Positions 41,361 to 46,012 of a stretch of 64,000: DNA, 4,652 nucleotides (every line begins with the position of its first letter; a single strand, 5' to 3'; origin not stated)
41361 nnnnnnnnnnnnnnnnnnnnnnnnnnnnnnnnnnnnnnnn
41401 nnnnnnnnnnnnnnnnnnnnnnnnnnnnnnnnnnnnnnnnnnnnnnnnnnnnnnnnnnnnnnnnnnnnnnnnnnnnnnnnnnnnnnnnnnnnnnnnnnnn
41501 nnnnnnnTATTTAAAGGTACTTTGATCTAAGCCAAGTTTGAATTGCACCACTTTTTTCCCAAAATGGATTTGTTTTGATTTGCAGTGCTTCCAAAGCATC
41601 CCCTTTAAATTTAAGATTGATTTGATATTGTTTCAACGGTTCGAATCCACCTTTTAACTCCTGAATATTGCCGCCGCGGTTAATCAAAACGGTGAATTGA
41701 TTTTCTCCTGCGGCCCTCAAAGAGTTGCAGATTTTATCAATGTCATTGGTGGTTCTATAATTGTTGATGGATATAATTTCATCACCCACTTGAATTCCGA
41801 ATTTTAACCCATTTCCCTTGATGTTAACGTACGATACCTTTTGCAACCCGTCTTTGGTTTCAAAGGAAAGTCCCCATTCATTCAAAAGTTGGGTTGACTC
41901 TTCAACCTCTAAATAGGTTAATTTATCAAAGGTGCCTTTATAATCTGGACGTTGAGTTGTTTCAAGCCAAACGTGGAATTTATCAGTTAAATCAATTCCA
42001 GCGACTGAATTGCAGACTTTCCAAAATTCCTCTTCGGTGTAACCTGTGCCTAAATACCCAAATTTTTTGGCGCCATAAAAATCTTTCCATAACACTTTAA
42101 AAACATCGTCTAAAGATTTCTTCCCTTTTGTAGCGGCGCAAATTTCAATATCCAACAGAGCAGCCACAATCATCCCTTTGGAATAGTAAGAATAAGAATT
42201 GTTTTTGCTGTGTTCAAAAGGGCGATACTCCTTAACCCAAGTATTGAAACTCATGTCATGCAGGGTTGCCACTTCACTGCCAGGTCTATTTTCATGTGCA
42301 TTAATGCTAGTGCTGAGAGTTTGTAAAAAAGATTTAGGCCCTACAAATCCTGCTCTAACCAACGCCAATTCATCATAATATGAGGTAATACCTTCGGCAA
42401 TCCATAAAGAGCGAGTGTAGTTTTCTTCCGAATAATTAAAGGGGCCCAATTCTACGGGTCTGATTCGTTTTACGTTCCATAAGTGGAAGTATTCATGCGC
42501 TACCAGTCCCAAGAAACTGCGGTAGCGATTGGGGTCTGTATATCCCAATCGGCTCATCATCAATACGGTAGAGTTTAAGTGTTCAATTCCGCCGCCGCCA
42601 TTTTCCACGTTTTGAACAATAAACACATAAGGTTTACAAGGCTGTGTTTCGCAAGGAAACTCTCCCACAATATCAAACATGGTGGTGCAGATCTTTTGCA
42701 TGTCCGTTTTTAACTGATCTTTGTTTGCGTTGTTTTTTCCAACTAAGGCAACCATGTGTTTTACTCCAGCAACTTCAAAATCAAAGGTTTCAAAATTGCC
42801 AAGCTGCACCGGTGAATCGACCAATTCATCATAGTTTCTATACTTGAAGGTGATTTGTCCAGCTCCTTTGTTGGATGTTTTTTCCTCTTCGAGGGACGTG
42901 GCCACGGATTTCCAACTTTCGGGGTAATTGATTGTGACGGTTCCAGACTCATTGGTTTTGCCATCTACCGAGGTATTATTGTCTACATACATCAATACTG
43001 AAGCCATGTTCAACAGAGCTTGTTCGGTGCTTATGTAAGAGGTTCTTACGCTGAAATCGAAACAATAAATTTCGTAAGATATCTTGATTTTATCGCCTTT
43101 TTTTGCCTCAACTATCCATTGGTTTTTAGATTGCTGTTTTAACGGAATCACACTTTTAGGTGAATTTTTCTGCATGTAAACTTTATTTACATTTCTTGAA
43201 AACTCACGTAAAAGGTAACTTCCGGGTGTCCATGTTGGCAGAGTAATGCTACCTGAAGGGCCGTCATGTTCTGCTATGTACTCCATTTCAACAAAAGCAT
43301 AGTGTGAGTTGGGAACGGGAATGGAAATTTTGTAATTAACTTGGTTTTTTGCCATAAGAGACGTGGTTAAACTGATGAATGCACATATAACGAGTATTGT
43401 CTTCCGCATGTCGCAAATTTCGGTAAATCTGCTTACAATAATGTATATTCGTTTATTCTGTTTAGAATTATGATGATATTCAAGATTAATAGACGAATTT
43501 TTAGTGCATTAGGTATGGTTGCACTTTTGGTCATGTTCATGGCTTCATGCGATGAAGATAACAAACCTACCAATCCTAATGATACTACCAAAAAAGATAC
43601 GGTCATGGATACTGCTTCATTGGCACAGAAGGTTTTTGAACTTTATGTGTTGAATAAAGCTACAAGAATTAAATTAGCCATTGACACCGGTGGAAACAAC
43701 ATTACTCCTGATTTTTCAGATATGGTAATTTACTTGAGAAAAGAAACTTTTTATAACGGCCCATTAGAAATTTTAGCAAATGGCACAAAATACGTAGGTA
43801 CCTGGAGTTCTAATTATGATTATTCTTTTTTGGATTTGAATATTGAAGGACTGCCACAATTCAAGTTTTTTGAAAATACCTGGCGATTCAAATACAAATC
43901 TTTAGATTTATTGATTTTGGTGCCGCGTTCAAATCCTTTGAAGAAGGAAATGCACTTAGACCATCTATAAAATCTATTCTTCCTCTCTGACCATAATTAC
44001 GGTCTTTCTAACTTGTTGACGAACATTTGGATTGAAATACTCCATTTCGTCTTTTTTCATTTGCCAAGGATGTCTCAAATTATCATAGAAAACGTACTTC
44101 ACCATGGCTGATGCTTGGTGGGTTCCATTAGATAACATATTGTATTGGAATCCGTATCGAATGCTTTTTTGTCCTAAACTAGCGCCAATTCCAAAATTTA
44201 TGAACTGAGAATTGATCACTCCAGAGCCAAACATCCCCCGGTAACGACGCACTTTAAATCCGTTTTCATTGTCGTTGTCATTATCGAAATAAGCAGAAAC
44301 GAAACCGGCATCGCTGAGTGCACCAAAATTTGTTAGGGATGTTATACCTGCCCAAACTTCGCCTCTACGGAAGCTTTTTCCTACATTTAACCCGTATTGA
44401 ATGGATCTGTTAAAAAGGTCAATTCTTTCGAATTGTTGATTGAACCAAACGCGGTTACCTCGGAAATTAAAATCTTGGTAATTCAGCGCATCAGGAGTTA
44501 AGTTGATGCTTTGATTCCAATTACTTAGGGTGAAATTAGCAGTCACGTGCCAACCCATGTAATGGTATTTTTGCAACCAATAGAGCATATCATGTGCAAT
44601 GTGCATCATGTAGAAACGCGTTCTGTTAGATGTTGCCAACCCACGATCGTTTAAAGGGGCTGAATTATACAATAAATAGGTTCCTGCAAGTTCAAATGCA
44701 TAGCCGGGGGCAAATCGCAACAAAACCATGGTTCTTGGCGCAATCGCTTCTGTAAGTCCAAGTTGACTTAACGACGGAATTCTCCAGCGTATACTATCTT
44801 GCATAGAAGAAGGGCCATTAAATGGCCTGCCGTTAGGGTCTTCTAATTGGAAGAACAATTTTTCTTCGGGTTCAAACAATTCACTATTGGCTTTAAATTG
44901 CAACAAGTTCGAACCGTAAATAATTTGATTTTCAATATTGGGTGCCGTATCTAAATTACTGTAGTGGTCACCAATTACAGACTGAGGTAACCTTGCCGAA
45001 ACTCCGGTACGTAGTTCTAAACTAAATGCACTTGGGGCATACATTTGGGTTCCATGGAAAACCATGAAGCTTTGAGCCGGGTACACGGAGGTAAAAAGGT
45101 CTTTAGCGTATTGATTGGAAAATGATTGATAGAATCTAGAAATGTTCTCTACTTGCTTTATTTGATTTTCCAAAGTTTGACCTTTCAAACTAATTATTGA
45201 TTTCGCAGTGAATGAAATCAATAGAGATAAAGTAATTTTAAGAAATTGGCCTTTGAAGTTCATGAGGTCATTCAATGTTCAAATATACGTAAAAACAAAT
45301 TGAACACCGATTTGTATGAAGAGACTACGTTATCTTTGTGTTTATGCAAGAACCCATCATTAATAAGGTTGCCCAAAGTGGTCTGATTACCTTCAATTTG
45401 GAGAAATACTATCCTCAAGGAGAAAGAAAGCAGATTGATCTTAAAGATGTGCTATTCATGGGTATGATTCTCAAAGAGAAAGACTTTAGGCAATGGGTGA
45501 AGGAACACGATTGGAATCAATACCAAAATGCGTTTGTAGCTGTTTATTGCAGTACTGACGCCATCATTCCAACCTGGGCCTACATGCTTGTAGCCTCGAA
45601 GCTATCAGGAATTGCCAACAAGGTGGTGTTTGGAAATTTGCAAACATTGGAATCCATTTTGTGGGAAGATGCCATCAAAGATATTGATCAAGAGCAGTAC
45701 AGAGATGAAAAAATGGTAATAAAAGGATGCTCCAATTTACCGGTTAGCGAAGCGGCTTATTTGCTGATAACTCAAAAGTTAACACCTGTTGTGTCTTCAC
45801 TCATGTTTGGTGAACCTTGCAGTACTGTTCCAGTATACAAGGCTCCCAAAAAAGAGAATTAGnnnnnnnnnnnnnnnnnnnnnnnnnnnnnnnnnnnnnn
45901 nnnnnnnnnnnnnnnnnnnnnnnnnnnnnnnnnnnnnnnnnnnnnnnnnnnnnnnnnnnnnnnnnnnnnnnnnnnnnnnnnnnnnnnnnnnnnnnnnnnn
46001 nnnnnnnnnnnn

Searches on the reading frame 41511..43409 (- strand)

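Call 33: search_protein_families(library=pfam, proteins=[window:41511-43409:-], max_evalue=0.0001)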
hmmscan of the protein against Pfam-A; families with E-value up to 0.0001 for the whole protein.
window:41511-43409:- (632 aa): 3 families
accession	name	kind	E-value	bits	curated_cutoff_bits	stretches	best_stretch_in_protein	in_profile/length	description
PF05299.18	Peptidase_M61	-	3.2e-44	150.5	22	1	299-415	2-118/118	M61 glycyl aminopeptidase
PF17899.6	Peptidase_M61_N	-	3.7e-41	141.4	23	1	25-205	1-168/168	Peptidase M61 N-terminal domain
PF17820.7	PDZ_6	-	1.4e-05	25.2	27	1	525-578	2-54/54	PDZ domain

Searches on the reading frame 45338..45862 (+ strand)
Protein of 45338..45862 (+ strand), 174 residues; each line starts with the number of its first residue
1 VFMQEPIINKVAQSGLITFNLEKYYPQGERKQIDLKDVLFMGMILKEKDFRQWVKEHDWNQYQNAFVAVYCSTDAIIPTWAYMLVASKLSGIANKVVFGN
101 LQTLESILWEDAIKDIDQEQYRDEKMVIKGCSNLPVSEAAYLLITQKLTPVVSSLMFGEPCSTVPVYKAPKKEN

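Call 33: search_protein_families(library=pfam, proteins=[window:45338-45862:+], max_evalue=0.0001)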
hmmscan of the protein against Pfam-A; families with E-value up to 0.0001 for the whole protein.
window:45338-45862:+ (174 aa): 1 family
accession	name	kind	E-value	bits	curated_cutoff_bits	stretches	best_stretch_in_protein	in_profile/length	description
PF10652.14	DUF2480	-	5.8e-76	254.4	25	1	6-168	2-164/165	Protein of unknown function (DUF2480)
